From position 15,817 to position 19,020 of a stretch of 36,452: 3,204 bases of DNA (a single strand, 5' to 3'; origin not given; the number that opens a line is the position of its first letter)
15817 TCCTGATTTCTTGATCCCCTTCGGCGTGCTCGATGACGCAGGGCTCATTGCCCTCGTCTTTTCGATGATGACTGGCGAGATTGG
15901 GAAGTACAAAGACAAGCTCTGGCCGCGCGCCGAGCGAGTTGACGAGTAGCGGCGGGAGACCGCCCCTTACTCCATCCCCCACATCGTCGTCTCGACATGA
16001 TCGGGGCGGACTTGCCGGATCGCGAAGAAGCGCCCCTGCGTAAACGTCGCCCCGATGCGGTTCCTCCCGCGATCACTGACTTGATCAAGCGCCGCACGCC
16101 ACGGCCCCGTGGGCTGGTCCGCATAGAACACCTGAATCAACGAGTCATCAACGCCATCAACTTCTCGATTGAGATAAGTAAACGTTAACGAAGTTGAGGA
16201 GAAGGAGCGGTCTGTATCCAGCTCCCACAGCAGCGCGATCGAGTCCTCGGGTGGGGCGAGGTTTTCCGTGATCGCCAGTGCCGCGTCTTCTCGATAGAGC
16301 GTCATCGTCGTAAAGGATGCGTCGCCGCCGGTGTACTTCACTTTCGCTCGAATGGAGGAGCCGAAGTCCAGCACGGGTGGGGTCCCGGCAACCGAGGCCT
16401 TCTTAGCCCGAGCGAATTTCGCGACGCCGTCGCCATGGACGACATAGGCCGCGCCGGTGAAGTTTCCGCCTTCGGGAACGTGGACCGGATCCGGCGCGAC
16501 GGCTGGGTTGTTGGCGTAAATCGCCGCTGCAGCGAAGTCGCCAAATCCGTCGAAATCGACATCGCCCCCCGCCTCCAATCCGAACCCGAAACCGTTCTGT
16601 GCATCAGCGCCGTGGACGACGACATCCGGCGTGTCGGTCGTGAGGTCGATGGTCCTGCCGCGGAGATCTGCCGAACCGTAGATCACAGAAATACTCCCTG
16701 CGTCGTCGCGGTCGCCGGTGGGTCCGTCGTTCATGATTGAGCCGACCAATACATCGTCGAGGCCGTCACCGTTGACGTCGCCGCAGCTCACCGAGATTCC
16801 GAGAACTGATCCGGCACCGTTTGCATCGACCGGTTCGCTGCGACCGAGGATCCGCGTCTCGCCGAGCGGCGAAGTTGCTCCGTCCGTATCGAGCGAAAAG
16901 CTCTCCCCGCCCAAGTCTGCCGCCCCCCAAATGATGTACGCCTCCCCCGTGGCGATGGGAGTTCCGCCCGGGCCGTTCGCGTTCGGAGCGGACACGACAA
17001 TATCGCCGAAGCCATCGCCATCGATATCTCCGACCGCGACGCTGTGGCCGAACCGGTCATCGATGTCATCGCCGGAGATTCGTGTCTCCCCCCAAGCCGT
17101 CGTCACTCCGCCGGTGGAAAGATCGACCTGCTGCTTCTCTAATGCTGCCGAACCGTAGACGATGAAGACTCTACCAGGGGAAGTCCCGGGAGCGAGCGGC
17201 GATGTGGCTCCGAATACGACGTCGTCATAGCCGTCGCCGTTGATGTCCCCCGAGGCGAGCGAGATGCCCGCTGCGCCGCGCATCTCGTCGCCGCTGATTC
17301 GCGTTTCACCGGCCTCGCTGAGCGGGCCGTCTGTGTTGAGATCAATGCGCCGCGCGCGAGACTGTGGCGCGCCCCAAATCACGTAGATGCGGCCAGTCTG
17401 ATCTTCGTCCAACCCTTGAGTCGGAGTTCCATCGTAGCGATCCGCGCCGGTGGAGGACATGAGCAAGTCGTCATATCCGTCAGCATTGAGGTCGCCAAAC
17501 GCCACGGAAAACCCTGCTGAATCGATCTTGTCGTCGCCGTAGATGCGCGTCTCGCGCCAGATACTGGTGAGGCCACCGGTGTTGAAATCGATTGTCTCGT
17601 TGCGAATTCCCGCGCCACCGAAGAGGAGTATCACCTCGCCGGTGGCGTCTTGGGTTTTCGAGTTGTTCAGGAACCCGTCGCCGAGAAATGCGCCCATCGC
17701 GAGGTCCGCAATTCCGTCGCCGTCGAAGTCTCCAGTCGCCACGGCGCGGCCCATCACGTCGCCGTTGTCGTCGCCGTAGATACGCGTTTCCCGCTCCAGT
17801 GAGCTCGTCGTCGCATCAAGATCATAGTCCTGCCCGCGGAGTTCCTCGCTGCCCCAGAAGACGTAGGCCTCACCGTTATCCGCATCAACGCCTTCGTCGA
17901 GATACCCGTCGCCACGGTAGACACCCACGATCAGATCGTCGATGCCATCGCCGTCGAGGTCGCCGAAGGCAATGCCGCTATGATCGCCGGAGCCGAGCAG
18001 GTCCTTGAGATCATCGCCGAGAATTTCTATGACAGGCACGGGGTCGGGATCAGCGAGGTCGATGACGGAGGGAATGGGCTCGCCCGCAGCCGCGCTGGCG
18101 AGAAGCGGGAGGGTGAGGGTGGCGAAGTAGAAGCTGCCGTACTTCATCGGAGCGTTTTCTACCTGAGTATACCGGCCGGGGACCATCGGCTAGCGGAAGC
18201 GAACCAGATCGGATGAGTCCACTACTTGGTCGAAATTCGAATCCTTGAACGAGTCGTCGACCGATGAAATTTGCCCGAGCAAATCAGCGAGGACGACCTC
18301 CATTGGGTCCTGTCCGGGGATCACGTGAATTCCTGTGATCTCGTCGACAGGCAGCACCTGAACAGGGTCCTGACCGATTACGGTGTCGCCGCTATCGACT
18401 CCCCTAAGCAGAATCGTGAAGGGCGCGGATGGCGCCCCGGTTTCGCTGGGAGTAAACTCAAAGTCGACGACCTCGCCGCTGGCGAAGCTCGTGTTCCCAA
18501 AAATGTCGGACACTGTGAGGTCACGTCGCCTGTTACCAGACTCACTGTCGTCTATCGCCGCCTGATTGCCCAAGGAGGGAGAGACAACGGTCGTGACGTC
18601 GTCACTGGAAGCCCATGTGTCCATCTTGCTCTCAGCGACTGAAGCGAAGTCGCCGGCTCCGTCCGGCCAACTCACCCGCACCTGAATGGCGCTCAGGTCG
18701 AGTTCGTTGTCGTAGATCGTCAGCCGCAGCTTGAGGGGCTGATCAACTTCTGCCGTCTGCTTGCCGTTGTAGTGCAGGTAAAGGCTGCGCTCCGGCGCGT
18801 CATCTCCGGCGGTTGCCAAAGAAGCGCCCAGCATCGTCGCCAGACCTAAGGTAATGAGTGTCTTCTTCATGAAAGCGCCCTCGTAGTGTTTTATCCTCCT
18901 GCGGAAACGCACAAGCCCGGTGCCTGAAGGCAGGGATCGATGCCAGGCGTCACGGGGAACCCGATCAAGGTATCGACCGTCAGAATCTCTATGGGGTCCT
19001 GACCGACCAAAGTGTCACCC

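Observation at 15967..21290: Second exported-protein cluster: shared cohesin-like module, a dockerin-like tail and an FG-GAP propeller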

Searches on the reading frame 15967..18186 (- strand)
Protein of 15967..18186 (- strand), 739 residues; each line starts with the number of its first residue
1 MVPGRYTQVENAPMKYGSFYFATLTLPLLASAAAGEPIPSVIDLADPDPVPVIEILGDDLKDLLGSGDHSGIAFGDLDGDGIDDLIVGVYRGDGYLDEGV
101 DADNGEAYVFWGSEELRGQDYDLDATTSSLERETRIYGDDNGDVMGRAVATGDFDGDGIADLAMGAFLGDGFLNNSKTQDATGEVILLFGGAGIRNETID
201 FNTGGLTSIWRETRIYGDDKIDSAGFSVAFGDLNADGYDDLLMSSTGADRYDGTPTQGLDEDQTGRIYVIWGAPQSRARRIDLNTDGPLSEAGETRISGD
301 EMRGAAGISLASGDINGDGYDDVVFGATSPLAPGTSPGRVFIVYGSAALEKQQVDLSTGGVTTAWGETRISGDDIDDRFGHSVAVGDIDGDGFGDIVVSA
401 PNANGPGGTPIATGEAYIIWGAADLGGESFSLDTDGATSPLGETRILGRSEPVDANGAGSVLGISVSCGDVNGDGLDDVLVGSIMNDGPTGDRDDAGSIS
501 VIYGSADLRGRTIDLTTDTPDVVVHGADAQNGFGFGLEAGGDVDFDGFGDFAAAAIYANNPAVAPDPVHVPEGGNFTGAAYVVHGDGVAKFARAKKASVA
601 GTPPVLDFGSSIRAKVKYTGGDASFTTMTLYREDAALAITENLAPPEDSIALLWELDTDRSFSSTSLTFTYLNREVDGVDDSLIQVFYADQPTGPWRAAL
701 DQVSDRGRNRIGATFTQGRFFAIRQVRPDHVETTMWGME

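Call 3: search_protein_families(library=pfam, proteins=[window:15967-18186:-], max_evalue=1)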
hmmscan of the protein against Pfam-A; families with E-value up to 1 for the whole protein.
window:15967-18186:- (739 aa): 3 families
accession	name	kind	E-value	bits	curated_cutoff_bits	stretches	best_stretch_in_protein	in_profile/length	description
PF01839.29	FG-GAP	-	6.4e-41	138.1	22.1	6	379-406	1-28/37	FG-GAP repeat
PF13517.12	FG-GAP_3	-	2.6e-16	60.4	26.9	6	262-324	3-60/61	FG-GAP-like repeat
PF16449.10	MatB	-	0.0092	16.2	27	1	583-681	50-145/169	Fimbrillin MatB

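Call 4: search_protein_families(library=ncbifam, proteins=[window:15967-18186:-], max_evalue=1)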
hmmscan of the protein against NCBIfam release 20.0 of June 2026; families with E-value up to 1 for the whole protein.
window:15967-18186:- (739 aa): 2 families
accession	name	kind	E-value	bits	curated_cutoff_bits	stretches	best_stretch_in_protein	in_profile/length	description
NF047539.1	XAC2610_fam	domain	3.2e-05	24.3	35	1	229-253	2-26/89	XAC2610-related protein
TIGR04514.1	GWxTD_dom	domain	0.094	13.2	28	0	257-280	68-90/105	GWxTD domain-containing protein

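Call 78: search_solved_structures(query=window:15970-18147:-, max_evalue=0.001)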
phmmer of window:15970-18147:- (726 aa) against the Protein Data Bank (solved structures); distinct sequences matched with E-value up to 0.001: 51.
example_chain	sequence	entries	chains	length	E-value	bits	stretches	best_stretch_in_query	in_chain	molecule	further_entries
6om2_A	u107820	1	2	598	4.8e-10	41.7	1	284-390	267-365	Integrin alpha-V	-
6om1_A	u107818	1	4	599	4.8e-10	41.7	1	284-390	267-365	Integrin alpha-V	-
5ffg_A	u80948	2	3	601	5.2e-10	41.6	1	284-390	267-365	Integrin alpha-V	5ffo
9xmm_A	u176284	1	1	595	5.3e-10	41.5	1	284-390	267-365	Integrin alpha-V heavy chain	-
9ind_A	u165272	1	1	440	5.6e-10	41.5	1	284-390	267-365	Integrin alpha-V heavy chain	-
8tcg_A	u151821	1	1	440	6.9e-10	41.2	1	284-390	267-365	Integrin alpha-V heavy chain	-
8tcf_A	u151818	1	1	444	7.2e-10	41.1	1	284-390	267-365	Integrin alpha-V heavy chain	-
7y1t_A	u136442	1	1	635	7.5e-10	41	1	284-390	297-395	Integrin alpha-V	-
5ner_A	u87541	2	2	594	1.2e-09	40.4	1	284-390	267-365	Integrin alpha-V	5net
5nem_A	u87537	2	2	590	1.2e-09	40.3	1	284-390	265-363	Integrin alpha-V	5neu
8ij5_E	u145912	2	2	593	1.4e-09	40.1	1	284-390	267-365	Integrin alpha-V heavy chain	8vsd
8w30_A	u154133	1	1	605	1.5e-09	40.1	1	284-390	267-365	Integrin alpha-V heavy chain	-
4um9_A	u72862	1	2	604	1.6e-09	39.9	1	284-390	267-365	Integrin alpha-V heavy chain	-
9cz7_A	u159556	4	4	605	1.6e-09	39.9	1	284-390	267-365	Integrin alpha-V heavy chain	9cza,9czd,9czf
4um8_A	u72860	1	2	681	2.3e-09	39.4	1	284-390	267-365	INTEGRIN ALPHA-V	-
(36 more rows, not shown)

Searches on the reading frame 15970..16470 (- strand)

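Call 68: search_protein_families(library=pfam, proteins=[window:15970-16470:-], max_evalue=10)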
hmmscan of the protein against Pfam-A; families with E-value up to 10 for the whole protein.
window:15970-16470:- (167 aa): 1 family
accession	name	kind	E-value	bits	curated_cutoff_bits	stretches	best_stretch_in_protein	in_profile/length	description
PF16449.10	MatB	-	0.00082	19.7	27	1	11-124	50-157/169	Fimbrillin MatB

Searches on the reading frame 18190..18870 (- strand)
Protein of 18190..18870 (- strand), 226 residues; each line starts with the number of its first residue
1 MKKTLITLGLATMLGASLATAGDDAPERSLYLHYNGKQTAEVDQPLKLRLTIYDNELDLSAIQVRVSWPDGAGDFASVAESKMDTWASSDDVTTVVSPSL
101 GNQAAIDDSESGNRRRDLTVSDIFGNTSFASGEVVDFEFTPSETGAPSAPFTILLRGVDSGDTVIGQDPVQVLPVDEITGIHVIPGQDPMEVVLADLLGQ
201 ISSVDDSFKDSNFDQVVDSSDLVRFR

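Call 3: search_protein_families(library=pfam, proteins=[window:18190-18870:-], max_evalue=1)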
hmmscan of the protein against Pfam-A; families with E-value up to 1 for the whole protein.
window:18190-18870:- (226 aa): 0 families

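Call 4: search_protein_families(library=ncbifam, proteins=[window:18190-18870:-], max_evalue=1)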
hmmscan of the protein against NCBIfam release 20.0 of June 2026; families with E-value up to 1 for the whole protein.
window:18190-18870:- (226 aa): 0 families

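Call 8: search_solved_structures(query=window:18190-18870:-, max_evalue=10)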
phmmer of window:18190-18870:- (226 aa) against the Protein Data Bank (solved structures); distinct sequences matched with E-value up to 10: 0.

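Call 12: find_homologous_proteins(query=window:18190-18870:-)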
Query window:18190-18870:- (226 aa): 1 proteins with E <= 0.001 among 965 candidates.
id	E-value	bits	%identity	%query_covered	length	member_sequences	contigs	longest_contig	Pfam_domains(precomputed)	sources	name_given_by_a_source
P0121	2.0e-140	484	100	100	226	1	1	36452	-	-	-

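Call 21: search_protein_representatives(alignment_id=A1)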
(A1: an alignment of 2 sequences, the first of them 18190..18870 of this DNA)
Query: 2 sequences, 226 profile positions. Proteins with E-value up to 0.001 (for the whole library): 4; up to 1e-10: 2; up to 1e-30: 2. The best 4 are listed.
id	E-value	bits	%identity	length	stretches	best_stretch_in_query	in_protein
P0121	4.6e-132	454.9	-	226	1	1-226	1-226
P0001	2.5e-88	311.8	-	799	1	27-206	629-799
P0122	4.2e-07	46.1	-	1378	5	98-146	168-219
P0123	2.4e-06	43.7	-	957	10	62-81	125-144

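Call 24: find_related_loci(query=A1, collection=genome_contigs, flank=10000)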
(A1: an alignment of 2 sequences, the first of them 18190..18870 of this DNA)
Query A1 (226 aa) in genome_contigs; peptide patterns used: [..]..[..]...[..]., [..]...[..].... (x = any residue, [..] = any of these).
58 stretches matched a pattern, but none encodes a relative of the query by tblastn (E <= 1e-3).

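Call 31: search_solved_structures(query=A1, max_evalue=10)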
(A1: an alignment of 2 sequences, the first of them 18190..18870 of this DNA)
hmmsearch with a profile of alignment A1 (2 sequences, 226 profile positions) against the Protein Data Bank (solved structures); distinct sequences matched with E-value up to 10: 1.
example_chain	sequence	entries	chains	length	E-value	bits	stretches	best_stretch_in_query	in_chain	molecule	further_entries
9ju4_B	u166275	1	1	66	0.7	12.6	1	109-150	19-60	The Thermotoga maritima cold shock protein mutant binding to AacEst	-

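Call 44: predict_structure(alignment_id=A1)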
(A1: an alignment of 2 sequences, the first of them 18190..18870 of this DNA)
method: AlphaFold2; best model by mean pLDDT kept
length: 226 residues; sequences in the alignment: 2
mean_pLDDT: 46.3   pTM: 0.44
mean pLDDT of the five models: 46.3, 41.3, 40.9, 40.0, 36.6
residues with pLDDT >= 90: 0; 70-90: 11; 50-70: 90; < 50: 125
segments of 3 or more residues with pLDDT < 50: 1-27, 33-39, 53-57, 81-96, 159-226
pLDDT, mean of each block of 10 residues (from residue 1): 31 32 46 44 57 51 66 61 46 50 69 70 56 57 56 54 40 25 28 32 33 29 23
secondary structure, 60 per line:
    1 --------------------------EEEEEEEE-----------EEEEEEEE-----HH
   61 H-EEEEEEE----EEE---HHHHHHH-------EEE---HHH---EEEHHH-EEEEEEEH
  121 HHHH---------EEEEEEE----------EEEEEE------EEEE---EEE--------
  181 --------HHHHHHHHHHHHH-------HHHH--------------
elements in order: E27-34 E46-53 E63-69 E74-76 H80-86 E94-96 E106-108 E113-119 H120-124 E134-140 E151-156 E163-166 E170-172 H189-201 H209-212

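Call 56: fold_search(model_id=the predicted structure, library=pdb)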
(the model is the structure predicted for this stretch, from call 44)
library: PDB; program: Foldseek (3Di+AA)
matches with E <= 10: 691; with E <= 0.001: 0
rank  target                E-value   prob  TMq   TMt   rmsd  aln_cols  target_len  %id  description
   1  7sqy_C                8.6e-02  0.08  0.14  0.17  18.4       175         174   10  CSDaV GFP mutant (released 2022-05-25)
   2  2wfk_B                1.1e-01  0.08  0.16  0.16  15.9       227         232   10  Calcium bound LipL32 (released 2009-11-24)
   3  5kdw_A                1.8e-01  0.12  0.17  0.06  16.2       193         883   12  IMPa metallopeptidase from Pseudomonas aeruginosa (released 2017-01-11)
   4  7sqy_A                1.8e-01  0.10  0.18  0.21  16.0       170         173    8  CSDaV GFP mutant (released 2022-05-25)
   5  9nau_B                1.8e-01  0.06  0.14  0.11  16.0       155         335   17  CryoEM structure of capsid from human astrovirus 1 in complex with human neonatal Fc receptor (released 2026-02-18)
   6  7bc3_C                1.9e-01  0.03  0.12  0.10  18.6       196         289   12  Native virion of Kashmir bee virus at acidic pH (released 2021-03-03)
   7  2qfe                  2.2e-01  0.08  0.14  0.21  14.9       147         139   10  Distal C2-Like Domain of Human Calpain-7 (released 2007-07-10)
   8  7sqy_B                2.2e-01  0.06  0.14  0.16  15.7       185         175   10  CSDaV GFP mutant (released 2022-05-25)
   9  5ow6_A                2.3e-01  0.06  0.15  0.19  17.8       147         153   18  CryoEM structure of recombinant CMV particles with Tetanus-epitope (released 2017-09-13)
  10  4ofq_B                2.4e-01  0.16  0.22  0.17  11.8       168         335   11  Structure of the C-terminal domain of the Streptococcus pyogenes antigen I/II-family protein AspA (released 2014-03-12)
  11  7sqz_B                2.4e-01  0.06  0.13  0.17  15.4       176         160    8  CSDaV wild-type (released 2022-05-25)
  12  2ylk_A                2.6e-01  0.11  0.19  0.25  15.6       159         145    9  Carbohydrate-binding module CBM3b from the cellulosomal cellobiohydrolase 9A from Clostridium thermocellum (released 2012-04-25)
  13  7dou_4                2.6e-01  0.06  0.14  0.20  16.1       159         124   12  Trimeric cement protein structure of Helicobacter pylori bacteriophage KHP40 (released 2021-10-27)
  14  1ddl_C                3.0e-01  0.04  0.14  0.16  18.6       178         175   11  DESMODIUM YELLOW MOTTLE TYMOVIRUS (released 2000-10-30)
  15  7anj_A                3.8e-01  0.05  0.15  0.18  14.6       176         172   10  DdahB, GDP-mannoheptose C3,5 epimerase from Campylobacter jejuni complexed to GDP-mannose (released 2020-10-21)
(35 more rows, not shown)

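Call 71: find_related_loci(query=A1, collection=metagenome_contigs, flank=6000)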
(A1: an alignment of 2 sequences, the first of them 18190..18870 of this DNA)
Query A1 (226 aa) in metagenome_contigs; peptide patterns used: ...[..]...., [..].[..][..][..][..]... (x = any residue, [..] = any of these).
328 stretches matched a pattern, but none encodes a relative of the query by tblastn (E <= 1e-3).
